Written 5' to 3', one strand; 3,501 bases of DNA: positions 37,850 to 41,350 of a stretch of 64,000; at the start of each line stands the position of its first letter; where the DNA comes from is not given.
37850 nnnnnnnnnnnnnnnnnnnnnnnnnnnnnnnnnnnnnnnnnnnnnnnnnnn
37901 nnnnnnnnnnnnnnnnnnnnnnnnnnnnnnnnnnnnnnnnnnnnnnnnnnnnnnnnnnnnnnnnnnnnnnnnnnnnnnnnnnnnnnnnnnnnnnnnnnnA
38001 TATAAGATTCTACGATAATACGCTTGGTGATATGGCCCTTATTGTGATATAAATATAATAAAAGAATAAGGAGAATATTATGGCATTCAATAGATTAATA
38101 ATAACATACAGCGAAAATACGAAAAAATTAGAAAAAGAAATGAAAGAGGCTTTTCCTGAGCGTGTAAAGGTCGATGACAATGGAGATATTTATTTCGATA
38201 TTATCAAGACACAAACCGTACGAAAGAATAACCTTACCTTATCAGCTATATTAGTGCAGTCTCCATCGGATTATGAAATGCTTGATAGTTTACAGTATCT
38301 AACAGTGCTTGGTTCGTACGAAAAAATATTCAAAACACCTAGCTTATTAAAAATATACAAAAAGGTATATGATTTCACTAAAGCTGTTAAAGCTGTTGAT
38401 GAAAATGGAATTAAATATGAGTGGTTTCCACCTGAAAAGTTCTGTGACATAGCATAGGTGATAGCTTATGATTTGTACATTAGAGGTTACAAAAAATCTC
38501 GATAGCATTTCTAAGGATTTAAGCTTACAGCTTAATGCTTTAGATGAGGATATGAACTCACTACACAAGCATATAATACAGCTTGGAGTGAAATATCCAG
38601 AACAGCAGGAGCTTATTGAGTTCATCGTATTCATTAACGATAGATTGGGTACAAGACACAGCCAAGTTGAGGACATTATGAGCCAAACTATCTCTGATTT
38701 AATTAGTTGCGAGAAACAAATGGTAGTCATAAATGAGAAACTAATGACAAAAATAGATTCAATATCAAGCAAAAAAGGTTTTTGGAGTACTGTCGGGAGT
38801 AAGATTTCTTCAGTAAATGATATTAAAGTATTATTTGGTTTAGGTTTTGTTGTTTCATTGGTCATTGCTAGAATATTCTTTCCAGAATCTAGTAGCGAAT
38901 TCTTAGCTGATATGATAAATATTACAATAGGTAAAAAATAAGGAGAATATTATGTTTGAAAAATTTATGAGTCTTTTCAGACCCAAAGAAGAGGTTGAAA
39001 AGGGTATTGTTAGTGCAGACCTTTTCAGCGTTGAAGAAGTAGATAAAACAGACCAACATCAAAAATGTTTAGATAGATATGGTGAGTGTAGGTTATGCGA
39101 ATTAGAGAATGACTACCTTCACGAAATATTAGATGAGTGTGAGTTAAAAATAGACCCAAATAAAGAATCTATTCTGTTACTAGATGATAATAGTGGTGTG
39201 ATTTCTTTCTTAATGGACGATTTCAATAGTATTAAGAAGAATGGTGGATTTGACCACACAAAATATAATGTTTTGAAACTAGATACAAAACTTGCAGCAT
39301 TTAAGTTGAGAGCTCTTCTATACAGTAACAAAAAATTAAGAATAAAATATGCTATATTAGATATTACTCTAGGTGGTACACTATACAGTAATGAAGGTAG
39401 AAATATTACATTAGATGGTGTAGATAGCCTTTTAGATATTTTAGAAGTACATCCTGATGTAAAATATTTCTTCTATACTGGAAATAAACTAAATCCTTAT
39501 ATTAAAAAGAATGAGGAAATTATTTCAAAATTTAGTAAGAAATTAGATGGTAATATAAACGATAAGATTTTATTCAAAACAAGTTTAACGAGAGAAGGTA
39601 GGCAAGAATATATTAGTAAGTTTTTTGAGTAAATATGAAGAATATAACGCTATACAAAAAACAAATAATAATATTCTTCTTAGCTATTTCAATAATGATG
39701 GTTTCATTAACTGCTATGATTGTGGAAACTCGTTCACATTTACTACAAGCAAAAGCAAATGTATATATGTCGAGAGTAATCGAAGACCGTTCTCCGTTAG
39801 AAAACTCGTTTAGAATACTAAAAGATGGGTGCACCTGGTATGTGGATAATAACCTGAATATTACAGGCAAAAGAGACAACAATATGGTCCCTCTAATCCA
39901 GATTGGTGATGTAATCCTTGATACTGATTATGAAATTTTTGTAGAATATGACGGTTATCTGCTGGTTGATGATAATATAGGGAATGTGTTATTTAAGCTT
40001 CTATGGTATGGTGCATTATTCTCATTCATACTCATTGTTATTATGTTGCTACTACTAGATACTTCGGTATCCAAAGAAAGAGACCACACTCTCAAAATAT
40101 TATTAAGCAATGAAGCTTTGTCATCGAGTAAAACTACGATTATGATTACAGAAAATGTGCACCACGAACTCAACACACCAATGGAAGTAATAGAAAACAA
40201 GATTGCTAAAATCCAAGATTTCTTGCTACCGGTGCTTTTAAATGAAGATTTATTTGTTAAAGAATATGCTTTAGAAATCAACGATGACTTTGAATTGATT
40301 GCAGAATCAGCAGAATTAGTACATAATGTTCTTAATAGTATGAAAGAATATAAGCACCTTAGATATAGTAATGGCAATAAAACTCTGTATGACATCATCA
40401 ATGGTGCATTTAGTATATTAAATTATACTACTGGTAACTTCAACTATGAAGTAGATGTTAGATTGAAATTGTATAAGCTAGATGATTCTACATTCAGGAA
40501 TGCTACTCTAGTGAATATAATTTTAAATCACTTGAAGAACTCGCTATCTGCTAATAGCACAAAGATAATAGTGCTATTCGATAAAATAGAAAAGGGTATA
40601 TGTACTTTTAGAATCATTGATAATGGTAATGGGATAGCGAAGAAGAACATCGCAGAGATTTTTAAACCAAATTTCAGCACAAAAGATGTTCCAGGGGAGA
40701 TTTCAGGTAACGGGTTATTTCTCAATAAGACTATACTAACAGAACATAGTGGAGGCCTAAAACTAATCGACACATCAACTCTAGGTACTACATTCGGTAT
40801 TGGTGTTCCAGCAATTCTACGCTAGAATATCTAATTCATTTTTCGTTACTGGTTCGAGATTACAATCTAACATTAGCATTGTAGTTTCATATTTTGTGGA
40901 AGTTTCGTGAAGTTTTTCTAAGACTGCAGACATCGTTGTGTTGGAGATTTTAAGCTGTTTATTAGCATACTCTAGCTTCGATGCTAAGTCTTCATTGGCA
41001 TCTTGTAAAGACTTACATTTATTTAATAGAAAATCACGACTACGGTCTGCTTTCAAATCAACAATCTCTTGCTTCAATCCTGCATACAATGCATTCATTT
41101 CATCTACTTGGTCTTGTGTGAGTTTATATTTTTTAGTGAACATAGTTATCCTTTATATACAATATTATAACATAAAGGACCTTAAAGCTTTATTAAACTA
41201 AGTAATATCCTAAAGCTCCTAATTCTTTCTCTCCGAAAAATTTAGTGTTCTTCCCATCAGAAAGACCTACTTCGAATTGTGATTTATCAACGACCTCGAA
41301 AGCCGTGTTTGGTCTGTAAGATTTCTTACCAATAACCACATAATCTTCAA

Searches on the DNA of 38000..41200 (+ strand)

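Call 5: search_dna_similar(query=window:38000-41200:+, collection=phages, mode=near, max_rows=25)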
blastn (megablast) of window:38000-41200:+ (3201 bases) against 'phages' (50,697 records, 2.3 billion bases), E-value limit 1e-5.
No match.

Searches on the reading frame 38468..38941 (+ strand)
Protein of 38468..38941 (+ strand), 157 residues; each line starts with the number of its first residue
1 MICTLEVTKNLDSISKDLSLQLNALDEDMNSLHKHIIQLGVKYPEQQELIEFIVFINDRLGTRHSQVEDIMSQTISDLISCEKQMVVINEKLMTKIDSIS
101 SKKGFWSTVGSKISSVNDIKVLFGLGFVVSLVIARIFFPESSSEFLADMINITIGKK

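Call 3: search_protein_families(library=pfam, proteins=[window:38468-38941:+], max_evalue=1)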
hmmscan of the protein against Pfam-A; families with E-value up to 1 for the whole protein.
window:38468-38941:+ (157 aa): 4 families
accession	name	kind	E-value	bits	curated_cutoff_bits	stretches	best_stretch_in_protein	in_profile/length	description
PF00509.23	Hemagglutinin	-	0.022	13.7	31.8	1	6-42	375-411/550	Haemagglutinin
PF04108.17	ATG17_like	-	0.061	13.2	43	1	7-100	124-193/355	Autophagy protein ATG17-like domain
PF10392.15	COG5_N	-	0.067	13.8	31.2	0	8-38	21-97/132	Conserved oligomeric Golgi complex subunit 5, N-terminal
PF20569.3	DUF6778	-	0.16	12.2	27.4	1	53-77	28-52/164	Family of unknown function (DUF6778)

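Call 4: search_protein_families(library=phrogs, proteins=[window:38468-38941:+], max_evalue=0.01)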
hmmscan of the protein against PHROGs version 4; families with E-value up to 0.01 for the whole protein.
window:38468-38941:+ (157 aa): 0 families

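Call 7: search_protein_families(library=padloc, proteins=[window:38468-38941:+], max_evalue=1)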
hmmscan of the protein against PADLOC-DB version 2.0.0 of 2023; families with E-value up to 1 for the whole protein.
window:38468-38941:+ (157 aa): 0 families

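Call 65: search_solved_structures(query=A2, max_evalue=1)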
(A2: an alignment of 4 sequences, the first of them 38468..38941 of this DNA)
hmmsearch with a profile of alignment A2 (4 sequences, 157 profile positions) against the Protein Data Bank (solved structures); distinct sequences matched with E-value up to 1: 3.
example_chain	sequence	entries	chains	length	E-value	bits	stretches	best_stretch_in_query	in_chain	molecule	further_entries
2p22_A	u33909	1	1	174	0.091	15.8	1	55-117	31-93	Suppressor protein STP22 of temperature-sensitive alpha-factor receptor and arginine perme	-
8qox_B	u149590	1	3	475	0.15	15.2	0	9-39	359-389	Conserved membrane protein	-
7ovp_A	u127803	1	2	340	0.96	12.5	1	49-87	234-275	Adaptor protein CheF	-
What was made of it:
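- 38468..38941 (+): Module gene 1, the 'anchor': a 157-aa protein with a coiled-coil-like N-terminal part of about 118 aa, one C-terminal TM helix (about residues 119-139) and a tail of about 18 aa. No similar PDB sequence (call 65).
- Closest known: Three-component systems with a membrane accessory protein. Different: The anchor protein has no detectable similarity to LiaF, VraT, YycH/I or RI (calls 3, 4, 65).
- Tried and rejected: The anchor protein has no informative PDB or Pfam similarity (calls 3, 65).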

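Call 67: find_homologous_proteins(query=A2, max_evalue=0.001)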
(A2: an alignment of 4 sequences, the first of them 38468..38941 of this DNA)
Query A2 (4 sequences) (157 aa, profile of the alignment): 42 proteins with E <= 0.001 among 2580 candidates.
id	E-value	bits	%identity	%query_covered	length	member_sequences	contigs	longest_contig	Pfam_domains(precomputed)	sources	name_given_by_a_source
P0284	1.7e-66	241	100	100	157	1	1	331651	-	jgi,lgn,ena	-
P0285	2.3e-62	227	37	96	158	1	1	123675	-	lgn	-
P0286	3.6e-59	217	41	52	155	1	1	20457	-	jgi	-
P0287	4.9e-57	210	35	52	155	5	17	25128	-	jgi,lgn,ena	jgi:ABC-type bacteriocin/lantibiotic exporter with double-glycine peptidase domain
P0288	1.4e-48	183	65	96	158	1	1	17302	-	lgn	-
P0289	7.8e-44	167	42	89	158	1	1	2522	-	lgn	-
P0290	2.1e-43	166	41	52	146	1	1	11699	-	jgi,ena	-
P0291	3.5e-36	142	36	62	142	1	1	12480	-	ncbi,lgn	-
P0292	4.4e-34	136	29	94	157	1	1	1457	-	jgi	jgi:hypothetical protein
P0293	1.2e-33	134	33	52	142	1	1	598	-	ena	-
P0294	4.5e-33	132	34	50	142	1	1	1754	-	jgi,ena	-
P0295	7.5e-33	132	32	68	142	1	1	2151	-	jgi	jgi:hypothetical protein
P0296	2.3e-32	130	43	38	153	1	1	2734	-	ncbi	-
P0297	4.3e-32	129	34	87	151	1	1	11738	-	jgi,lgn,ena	-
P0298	5.6e-32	129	32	95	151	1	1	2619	-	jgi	-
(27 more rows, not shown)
